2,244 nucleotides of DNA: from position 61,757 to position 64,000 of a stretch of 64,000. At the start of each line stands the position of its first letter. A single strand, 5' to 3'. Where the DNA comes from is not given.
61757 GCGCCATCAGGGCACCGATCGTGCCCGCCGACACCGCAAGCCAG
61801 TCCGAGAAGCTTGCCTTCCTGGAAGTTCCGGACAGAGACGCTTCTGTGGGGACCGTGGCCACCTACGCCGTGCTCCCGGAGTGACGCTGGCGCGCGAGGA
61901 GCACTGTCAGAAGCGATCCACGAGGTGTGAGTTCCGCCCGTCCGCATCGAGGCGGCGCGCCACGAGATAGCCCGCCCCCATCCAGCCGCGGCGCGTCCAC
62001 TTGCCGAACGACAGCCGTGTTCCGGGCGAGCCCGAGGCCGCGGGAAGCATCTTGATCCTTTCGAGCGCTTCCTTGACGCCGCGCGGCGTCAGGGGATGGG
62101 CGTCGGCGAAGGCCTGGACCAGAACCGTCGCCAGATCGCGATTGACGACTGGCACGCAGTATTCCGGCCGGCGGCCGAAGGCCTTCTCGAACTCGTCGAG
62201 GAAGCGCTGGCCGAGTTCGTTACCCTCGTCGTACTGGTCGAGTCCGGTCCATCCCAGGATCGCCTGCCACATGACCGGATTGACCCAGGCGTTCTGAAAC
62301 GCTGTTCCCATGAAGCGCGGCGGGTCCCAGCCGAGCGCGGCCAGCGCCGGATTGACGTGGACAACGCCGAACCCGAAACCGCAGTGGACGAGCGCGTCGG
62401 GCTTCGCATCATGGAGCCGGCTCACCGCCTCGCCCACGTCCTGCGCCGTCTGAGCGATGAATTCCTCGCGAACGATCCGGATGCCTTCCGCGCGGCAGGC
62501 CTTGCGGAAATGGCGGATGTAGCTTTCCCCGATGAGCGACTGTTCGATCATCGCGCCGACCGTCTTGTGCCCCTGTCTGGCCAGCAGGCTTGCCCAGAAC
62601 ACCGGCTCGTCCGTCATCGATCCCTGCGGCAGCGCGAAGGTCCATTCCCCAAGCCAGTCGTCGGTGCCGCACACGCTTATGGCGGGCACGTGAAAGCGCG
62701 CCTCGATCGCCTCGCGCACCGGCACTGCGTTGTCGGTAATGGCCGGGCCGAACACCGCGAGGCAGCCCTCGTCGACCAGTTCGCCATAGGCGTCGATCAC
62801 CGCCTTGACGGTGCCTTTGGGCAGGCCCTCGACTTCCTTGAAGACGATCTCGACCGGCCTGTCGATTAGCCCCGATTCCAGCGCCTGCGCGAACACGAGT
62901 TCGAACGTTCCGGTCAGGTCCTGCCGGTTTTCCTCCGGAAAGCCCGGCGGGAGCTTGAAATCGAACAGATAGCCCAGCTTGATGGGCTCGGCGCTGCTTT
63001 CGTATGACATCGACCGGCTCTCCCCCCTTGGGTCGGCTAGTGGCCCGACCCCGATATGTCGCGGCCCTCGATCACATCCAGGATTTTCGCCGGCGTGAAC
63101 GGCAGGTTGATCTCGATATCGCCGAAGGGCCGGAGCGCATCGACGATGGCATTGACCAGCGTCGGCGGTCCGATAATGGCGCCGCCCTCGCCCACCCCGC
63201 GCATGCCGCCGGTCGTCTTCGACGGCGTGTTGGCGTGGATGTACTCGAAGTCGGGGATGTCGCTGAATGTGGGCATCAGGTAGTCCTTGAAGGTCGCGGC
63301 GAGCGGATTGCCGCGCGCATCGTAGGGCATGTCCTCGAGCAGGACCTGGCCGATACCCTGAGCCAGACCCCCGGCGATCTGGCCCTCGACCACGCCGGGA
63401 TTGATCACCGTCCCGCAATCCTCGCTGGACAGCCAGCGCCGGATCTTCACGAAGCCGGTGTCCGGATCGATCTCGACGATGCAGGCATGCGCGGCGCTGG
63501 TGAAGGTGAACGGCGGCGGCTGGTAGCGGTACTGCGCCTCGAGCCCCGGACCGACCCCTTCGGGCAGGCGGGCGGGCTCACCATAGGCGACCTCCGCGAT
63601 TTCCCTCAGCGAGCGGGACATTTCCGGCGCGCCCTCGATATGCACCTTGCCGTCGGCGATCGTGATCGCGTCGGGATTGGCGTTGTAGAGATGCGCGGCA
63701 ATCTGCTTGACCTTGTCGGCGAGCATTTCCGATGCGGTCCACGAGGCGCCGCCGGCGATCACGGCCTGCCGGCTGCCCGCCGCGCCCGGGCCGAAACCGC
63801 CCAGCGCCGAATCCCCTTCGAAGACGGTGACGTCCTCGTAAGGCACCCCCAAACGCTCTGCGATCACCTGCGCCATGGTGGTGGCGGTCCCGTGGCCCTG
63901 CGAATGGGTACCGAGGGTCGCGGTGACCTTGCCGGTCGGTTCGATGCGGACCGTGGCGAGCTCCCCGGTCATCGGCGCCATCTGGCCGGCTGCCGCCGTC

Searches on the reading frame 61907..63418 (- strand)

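Call 70: search_protein_families(library=pfam, proteins=[window:61907-63418:-], max_evalue=0.000001)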
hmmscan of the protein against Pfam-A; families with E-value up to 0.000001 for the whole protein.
window:61907-63418:- (503 aa): 1 family
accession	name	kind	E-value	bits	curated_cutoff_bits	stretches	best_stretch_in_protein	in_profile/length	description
PF13458.12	Peripla_BP_6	-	4.8e-23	82.8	31.7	1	146-473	2-328/343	Periplasmic binding protein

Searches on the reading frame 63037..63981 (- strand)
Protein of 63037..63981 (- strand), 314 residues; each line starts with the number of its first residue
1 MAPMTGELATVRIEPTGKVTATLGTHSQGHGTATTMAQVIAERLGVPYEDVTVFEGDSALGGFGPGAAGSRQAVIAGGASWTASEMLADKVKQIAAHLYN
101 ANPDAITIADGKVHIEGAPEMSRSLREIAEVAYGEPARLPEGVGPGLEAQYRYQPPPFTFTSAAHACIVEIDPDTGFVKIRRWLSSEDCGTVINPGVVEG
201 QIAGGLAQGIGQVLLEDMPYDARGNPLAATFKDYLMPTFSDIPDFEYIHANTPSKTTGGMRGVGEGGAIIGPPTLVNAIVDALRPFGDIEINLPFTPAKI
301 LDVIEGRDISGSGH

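Call 70: search_protein_families(library=pfam, proteins=[window:63037-63981:-], max_evalue=0.000001)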
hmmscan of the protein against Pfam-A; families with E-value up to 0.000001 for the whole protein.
window:63037-63981:- (314 aa): 1 family
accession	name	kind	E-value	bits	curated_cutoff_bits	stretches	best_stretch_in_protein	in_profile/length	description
PF20256.3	MoCoBD_2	-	2.1e-71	241.2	27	1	7-243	48-283/283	Molybdopterin cofactor-binding domain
